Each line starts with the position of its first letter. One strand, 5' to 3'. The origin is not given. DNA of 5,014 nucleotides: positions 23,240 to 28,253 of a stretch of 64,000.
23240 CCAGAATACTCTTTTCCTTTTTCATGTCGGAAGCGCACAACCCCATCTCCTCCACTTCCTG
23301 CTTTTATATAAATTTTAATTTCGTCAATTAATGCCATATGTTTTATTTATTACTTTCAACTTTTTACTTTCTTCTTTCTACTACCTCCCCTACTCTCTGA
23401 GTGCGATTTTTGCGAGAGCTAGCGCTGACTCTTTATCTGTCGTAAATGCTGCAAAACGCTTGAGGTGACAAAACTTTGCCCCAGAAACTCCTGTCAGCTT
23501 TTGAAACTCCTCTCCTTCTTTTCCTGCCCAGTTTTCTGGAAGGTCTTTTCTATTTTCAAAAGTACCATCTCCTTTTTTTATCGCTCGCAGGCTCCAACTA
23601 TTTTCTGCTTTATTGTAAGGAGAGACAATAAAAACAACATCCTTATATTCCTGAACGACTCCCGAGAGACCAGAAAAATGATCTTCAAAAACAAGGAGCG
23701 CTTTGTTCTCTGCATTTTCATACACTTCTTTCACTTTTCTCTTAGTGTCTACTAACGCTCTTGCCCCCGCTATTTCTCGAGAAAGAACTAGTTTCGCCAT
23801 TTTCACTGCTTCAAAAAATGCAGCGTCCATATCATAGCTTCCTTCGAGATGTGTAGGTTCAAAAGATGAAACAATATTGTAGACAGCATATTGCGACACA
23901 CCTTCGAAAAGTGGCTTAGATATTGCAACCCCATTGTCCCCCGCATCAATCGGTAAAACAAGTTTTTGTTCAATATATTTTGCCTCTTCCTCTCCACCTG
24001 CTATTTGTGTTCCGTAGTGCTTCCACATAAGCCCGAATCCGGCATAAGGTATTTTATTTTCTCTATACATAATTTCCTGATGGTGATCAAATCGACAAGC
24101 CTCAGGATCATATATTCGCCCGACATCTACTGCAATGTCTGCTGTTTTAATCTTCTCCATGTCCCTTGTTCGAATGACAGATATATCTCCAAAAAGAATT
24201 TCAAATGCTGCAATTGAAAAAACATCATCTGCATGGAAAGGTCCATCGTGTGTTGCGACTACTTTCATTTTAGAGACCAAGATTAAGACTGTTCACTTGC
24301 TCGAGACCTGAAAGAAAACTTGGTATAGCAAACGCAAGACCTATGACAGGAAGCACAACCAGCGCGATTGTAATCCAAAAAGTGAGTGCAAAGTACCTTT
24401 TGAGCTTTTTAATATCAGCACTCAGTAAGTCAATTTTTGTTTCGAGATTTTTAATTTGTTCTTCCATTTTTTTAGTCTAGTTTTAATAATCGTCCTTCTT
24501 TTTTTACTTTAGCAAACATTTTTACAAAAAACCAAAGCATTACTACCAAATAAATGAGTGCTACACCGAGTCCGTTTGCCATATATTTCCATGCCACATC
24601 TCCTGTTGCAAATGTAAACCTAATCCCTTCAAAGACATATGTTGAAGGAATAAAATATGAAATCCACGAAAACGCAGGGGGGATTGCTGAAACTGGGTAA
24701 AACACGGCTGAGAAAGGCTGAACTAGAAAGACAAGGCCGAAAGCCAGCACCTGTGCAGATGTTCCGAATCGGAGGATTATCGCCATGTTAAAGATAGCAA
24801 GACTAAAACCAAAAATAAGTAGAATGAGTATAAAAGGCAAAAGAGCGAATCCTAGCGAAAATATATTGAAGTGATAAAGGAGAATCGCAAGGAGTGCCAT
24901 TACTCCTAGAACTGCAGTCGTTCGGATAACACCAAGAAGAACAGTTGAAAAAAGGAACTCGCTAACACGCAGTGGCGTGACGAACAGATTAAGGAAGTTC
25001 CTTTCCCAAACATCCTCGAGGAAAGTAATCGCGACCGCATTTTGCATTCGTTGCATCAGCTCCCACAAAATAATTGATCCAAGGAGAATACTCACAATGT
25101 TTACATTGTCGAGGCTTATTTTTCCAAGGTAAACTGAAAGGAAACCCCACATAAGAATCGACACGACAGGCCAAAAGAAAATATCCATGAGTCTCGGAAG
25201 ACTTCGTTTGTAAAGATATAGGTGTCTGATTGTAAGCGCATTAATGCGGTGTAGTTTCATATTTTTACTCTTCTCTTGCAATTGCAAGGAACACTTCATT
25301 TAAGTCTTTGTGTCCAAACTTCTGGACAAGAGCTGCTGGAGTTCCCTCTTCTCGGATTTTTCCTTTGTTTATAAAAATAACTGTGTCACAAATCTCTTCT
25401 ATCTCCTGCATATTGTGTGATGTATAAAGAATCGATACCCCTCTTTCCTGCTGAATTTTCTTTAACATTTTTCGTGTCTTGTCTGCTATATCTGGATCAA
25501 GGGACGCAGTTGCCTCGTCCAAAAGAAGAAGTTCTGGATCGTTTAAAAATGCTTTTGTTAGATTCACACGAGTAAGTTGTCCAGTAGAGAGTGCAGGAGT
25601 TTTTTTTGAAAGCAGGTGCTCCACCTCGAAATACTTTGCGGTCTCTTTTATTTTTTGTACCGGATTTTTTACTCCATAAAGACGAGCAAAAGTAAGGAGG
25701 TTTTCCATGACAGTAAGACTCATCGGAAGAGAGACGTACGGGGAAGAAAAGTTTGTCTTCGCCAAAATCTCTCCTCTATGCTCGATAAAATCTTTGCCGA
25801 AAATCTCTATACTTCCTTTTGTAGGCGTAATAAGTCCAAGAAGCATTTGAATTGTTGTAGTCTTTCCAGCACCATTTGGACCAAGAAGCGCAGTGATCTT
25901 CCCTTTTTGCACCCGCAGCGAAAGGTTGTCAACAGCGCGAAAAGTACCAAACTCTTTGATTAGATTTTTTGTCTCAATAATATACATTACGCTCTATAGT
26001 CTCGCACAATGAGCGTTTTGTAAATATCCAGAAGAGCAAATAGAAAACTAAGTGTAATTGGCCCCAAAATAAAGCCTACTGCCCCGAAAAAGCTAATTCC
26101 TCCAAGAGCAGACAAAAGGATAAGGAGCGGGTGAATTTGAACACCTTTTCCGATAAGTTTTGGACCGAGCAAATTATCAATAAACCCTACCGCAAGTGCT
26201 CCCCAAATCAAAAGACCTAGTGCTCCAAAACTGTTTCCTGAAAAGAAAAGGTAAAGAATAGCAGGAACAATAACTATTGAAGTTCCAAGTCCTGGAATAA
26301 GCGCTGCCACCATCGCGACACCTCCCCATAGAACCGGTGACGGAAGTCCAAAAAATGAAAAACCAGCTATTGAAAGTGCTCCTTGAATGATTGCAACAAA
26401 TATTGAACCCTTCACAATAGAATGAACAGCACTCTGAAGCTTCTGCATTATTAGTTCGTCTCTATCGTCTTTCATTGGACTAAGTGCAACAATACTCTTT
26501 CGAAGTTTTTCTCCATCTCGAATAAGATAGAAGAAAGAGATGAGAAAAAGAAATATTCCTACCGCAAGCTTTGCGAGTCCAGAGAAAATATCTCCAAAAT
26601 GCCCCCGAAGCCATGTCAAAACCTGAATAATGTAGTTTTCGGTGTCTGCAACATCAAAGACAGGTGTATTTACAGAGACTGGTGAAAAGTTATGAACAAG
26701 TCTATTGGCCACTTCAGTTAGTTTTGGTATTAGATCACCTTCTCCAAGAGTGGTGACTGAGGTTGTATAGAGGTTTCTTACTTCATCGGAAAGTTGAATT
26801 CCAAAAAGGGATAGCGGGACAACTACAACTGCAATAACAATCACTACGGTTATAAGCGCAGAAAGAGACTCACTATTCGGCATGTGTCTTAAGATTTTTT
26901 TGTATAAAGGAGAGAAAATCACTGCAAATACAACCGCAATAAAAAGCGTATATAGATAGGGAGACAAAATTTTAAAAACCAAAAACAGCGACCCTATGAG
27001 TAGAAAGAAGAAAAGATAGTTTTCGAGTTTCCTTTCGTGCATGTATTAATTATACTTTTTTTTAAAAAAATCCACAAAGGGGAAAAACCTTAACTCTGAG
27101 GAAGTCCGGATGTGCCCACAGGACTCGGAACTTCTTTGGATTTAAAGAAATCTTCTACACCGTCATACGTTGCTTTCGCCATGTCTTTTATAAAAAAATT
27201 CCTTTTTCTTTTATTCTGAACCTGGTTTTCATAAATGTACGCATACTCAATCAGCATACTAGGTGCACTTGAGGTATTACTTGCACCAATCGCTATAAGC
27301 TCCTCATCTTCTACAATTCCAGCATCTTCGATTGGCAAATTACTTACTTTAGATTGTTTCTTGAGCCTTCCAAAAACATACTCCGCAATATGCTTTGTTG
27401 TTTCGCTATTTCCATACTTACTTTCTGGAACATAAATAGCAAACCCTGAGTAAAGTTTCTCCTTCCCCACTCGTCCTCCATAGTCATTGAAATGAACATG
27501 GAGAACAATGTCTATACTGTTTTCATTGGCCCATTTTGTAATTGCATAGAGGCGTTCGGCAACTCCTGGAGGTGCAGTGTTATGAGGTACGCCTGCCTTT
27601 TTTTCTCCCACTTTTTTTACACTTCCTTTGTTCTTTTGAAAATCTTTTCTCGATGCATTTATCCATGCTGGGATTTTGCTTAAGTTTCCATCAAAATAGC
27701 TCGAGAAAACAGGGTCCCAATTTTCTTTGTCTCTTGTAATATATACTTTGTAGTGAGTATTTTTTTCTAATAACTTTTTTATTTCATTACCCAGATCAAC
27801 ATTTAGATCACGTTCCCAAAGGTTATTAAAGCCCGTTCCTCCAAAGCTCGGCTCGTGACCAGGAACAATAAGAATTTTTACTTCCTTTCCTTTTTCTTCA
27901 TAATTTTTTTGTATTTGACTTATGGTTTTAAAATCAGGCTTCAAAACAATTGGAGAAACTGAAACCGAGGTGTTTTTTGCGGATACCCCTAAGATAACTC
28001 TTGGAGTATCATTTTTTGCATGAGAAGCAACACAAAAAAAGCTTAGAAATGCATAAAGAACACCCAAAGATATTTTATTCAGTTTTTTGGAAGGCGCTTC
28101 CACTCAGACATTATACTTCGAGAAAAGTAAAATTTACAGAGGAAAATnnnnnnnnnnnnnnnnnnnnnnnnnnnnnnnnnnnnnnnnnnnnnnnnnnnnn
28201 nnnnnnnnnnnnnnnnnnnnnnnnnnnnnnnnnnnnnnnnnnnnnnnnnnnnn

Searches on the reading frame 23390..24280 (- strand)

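Call 36: search_protein_families(library=pfam, proteins=[window:23390-24280:-], max_evalue=0.001)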
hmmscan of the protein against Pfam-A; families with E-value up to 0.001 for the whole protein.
window:23390-24280:- (296 aa): 1 family
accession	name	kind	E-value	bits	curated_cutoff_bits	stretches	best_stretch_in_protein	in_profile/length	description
PF03690.18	MYG1_exonuc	-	1.2e-59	202.9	22.1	1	8-294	2-318/318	Uncharacterised protein family (UPF0160)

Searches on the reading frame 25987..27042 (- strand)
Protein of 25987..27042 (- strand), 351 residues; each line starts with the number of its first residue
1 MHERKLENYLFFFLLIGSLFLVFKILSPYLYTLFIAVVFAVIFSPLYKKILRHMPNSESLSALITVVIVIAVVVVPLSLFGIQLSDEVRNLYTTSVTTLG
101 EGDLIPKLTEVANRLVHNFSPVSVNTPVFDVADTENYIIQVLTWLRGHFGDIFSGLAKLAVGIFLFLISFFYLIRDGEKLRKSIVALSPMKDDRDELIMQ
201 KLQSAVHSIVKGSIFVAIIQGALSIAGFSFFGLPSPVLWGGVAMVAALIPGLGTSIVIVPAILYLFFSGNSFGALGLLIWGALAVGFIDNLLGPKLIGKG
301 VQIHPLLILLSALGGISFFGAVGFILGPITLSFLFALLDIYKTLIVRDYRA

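Call 36: search_protein_families(library=pfam, proteins=[window:25987-27042:-], max_evalue=0.001)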
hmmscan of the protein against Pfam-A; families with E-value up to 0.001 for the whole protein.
window:25987-27042:- (351 aa): 1 family
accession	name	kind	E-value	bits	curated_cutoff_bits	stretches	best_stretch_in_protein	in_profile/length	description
PF01594.21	AI-2E_transport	-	3.6e-50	171.4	34.3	1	10-341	2-326/327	AI-2E family transporter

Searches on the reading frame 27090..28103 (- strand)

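Call 6: search_protein_families(library=pfam, proteins=[window:27090-28103:-], max_evalue=5)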
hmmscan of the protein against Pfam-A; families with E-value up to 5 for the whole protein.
window:27090-28103:- (337 aa): 3 families
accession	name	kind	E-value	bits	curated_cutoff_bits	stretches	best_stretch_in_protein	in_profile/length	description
PF01520.23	Amidase_3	-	1.1e-19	71.6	27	1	77-317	1-173/174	N-acetylmuramoyl-L-alanine amidase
PF15487.11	FAM220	-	0.076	13.1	27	1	241-307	159-230/271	FAM220 family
PF20162.4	Etd1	-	0.094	13.7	27.5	1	113-164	10-60/98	Septation protein etd1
